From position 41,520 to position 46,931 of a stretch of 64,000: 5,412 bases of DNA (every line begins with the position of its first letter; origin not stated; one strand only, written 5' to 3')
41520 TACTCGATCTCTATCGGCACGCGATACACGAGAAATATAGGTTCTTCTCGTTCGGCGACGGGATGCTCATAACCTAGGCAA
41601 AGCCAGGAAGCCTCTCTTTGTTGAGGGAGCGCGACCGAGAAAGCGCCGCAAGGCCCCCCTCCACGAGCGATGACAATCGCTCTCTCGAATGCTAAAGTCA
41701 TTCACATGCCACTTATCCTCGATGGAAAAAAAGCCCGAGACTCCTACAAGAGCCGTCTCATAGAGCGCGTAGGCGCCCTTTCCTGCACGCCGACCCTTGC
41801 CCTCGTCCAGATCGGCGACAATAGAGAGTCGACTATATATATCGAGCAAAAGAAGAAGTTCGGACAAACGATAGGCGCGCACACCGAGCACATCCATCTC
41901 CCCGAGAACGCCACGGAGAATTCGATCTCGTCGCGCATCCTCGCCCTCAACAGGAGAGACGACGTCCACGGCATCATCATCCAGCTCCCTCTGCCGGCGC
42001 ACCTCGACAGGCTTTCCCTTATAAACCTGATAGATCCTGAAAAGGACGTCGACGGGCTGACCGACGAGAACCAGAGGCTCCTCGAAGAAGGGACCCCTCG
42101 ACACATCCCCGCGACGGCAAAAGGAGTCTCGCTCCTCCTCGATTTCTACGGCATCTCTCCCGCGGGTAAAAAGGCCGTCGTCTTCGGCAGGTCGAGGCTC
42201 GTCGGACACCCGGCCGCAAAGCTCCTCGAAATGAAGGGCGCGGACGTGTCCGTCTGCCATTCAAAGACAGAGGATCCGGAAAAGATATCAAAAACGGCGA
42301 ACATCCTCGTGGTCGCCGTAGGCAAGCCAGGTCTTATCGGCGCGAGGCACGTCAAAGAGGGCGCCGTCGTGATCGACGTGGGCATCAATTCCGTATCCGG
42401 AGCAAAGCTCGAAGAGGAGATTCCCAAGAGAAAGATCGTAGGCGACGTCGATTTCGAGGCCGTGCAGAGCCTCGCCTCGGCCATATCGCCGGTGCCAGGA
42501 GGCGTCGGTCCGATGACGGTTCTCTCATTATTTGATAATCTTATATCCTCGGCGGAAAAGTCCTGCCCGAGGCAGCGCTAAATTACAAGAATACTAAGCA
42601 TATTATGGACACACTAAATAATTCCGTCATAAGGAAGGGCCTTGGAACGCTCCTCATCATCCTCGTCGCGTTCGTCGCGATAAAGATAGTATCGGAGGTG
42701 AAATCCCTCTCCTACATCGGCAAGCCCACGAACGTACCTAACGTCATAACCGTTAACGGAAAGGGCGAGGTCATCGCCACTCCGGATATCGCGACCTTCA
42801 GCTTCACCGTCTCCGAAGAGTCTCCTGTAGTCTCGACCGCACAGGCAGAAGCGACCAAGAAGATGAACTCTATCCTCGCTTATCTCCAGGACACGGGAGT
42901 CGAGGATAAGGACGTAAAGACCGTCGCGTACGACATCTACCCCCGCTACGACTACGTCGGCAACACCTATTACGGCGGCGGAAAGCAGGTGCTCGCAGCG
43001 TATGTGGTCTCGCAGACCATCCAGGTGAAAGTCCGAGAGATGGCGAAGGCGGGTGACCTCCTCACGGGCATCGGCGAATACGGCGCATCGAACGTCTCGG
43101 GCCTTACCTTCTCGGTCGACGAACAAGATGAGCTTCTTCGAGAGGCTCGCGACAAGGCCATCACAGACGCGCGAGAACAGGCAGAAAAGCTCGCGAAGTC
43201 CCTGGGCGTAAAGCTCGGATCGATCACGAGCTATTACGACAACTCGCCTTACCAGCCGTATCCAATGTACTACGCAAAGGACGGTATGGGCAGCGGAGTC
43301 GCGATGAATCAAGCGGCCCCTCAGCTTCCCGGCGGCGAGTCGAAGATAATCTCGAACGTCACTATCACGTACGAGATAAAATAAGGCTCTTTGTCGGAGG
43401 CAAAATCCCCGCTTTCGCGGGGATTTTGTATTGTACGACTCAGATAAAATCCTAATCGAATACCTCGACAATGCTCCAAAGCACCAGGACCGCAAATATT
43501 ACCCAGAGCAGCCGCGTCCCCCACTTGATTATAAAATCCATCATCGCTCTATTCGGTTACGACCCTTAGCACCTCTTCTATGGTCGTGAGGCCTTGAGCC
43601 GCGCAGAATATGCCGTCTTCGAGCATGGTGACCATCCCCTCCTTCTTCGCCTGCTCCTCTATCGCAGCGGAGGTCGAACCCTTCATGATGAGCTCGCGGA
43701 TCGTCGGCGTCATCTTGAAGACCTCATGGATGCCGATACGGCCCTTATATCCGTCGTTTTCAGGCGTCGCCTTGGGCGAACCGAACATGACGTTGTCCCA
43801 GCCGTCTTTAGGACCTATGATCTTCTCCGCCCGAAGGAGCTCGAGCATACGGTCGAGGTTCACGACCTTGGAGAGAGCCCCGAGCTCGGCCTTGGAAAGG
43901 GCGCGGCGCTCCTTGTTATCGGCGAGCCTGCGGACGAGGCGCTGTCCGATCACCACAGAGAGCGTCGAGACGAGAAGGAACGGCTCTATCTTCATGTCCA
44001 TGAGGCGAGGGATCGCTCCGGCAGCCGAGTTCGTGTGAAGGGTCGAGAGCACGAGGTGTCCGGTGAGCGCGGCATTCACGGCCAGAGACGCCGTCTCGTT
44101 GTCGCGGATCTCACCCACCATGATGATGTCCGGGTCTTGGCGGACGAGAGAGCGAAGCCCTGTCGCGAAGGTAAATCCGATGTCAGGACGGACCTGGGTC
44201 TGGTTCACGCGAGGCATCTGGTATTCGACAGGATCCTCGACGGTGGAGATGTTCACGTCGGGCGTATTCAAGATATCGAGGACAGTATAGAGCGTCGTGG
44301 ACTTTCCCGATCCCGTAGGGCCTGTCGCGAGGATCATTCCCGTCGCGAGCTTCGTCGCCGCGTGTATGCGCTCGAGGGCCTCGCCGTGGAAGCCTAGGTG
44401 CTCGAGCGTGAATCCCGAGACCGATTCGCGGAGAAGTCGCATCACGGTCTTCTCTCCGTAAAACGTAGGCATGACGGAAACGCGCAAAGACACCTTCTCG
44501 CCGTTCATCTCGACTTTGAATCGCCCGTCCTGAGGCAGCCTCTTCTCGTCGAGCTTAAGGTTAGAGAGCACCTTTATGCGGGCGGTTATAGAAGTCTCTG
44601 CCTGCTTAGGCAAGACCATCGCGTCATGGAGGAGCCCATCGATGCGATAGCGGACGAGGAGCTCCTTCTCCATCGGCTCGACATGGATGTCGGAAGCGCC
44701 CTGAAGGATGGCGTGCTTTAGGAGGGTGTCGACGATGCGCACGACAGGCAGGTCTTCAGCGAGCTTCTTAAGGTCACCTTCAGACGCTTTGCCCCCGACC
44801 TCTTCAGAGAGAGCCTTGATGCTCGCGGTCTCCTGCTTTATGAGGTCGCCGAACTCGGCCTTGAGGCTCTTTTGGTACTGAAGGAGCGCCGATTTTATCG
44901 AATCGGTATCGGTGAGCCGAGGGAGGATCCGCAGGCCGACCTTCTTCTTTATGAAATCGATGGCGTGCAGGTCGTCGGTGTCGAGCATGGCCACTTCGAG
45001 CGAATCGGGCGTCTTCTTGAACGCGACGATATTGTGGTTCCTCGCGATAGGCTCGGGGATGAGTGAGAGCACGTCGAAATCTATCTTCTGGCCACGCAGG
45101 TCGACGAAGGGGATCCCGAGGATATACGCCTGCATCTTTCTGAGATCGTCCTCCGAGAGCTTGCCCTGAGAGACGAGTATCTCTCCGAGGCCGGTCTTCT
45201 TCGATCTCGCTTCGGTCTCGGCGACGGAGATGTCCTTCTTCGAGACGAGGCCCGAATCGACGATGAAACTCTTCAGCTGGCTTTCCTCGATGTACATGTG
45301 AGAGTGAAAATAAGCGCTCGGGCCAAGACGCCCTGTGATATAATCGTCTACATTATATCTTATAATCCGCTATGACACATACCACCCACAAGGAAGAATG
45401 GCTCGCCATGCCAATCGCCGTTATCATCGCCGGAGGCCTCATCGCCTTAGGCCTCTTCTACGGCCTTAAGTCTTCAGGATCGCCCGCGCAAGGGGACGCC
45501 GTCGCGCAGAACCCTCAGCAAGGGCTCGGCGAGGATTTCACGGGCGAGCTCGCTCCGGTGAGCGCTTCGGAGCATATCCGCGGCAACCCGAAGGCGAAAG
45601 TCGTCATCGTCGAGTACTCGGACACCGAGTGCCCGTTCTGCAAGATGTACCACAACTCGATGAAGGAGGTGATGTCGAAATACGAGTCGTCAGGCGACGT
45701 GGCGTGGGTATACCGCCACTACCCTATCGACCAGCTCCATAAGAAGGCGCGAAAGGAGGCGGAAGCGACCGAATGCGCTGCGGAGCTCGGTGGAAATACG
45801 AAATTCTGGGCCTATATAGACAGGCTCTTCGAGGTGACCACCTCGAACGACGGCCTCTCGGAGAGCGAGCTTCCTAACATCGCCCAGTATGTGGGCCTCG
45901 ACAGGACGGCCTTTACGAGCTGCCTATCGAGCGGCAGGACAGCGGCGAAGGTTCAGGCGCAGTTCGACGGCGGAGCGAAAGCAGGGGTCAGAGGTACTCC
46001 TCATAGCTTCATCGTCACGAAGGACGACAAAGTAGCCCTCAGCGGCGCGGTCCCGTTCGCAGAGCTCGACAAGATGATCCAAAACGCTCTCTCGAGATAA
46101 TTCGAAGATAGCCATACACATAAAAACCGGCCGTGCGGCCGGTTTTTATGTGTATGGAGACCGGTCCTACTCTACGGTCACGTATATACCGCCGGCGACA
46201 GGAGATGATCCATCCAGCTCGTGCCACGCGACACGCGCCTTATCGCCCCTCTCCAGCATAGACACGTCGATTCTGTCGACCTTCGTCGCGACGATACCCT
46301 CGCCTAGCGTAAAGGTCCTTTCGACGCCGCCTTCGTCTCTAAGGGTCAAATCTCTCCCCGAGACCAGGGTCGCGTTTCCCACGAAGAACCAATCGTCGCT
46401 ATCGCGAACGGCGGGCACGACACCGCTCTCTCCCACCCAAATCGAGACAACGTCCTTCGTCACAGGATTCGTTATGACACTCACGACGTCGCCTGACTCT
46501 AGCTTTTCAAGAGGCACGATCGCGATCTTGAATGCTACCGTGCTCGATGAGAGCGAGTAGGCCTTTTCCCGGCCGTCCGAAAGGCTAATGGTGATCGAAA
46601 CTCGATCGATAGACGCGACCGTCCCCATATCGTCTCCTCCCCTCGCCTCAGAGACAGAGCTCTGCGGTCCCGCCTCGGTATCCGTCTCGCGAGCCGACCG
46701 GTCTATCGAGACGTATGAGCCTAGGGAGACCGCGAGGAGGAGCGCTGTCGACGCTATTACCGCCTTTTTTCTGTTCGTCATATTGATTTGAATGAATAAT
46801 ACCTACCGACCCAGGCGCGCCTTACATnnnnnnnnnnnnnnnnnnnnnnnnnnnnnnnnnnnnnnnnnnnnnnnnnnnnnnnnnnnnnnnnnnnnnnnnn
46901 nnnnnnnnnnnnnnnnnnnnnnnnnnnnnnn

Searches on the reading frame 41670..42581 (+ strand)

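Call 22: search_protein_families(library=pfam, proteins=[window:41670-42581:+], max_evalue=0.01)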
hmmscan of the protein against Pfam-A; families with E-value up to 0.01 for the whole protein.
window:41670-42581:+ (303 aa): 2 families
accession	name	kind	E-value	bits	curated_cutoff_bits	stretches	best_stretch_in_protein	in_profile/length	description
PF02882.25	THF_DHG_CYH_C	-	1e-54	184.6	27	1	134-297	4-158/160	Tetrahydrofolate dehydrogenase/cyclohydrolase, NAD(P)-binding domain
PF00763.28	THF_DHG_CYH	-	3.2e-30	105.2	32.8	1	17-128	1-115/115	Tetrahydrofolate dehydrogenase/cyclohydrolase, catalytic domain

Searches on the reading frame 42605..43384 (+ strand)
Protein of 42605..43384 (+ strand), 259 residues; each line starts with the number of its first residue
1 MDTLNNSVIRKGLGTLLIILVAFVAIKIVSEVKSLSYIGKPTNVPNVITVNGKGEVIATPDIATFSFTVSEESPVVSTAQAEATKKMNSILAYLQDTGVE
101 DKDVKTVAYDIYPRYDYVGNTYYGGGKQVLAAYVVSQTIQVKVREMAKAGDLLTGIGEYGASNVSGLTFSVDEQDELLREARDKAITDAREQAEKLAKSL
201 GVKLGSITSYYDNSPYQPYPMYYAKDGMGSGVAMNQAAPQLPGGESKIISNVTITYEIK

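Call 22: search_protein_families(library=pfam, proteins=[window:42605-43384:+], max_evalue=0.01)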
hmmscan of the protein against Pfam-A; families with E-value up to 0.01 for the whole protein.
window:42605-43384:+ (259 aa): 1 family
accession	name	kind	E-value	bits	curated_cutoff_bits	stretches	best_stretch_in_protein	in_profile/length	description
PF04402.19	SIMPL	-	1.8e-51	175.8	25.2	1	48-256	1-205/205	Protein of unknown function (DUF541)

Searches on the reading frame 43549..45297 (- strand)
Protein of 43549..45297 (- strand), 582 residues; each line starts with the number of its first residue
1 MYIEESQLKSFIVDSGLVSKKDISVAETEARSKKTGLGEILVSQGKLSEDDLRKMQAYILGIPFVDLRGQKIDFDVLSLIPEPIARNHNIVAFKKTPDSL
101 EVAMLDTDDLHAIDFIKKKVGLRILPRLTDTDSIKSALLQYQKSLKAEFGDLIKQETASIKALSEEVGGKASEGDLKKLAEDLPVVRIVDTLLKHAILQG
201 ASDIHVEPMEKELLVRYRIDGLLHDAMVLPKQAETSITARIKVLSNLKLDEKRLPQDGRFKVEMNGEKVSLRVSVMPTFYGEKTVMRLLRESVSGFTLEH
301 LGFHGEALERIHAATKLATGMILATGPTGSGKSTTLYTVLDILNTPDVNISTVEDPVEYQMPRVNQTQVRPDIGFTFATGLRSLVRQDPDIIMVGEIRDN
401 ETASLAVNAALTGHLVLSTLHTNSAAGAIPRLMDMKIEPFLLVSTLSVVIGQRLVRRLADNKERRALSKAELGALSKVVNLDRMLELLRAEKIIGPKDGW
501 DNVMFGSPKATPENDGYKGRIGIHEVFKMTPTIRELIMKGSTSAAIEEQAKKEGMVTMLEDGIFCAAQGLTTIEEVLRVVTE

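Call 22: search_protein_families(library=pfam, proteins=[window:43549-45297:-], max_evalue=0.01)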
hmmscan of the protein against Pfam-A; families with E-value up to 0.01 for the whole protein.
window:43549-45297:- (582 aa): 5 families
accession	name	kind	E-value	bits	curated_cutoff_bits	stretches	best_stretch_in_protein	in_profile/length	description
PF00437.27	T2SSE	-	9.2e-121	403.4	24.9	1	180-578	3-370/370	Type II/IV secretion system protein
PF05157.20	MshEN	-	9.6e-14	51.6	23.1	1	60-146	1-88/90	MshEN domain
PF25199.1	nSTAND_NTPase5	-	0.0038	17.5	34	1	306-354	27-77/145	Novel STAND NTPase 5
PF13401.12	AAA_22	-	0.0063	17.3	27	0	319-356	5-38/130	AAA domain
PF13555.12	AAA_29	-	0.0066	16.6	27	0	319-340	22-43/61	P-loop containing region of AAA domain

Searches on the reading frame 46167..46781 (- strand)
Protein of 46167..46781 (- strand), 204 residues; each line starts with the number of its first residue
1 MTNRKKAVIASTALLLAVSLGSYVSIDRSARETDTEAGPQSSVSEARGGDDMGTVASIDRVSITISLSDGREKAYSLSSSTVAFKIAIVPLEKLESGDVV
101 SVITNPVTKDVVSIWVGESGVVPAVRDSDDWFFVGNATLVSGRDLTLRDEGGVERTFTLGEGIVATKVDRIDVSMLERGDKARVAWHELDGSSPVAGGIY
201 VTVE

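Call 22: search_protein_families(library=pfam, proteins=[window:46167-46781:-], max_evalue=0.01)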
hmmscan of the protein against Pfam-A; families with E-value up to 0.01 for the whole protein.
window:46167-46781:- (204 aa): 0 families

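Call 77: search_protein_families(library=pfam, proteins=[window:46167-46781:-], max_evalue=0.01)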
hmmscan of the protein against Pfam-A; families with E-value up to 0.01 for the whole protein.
window:46167-46781:- (204 aa): 0 families
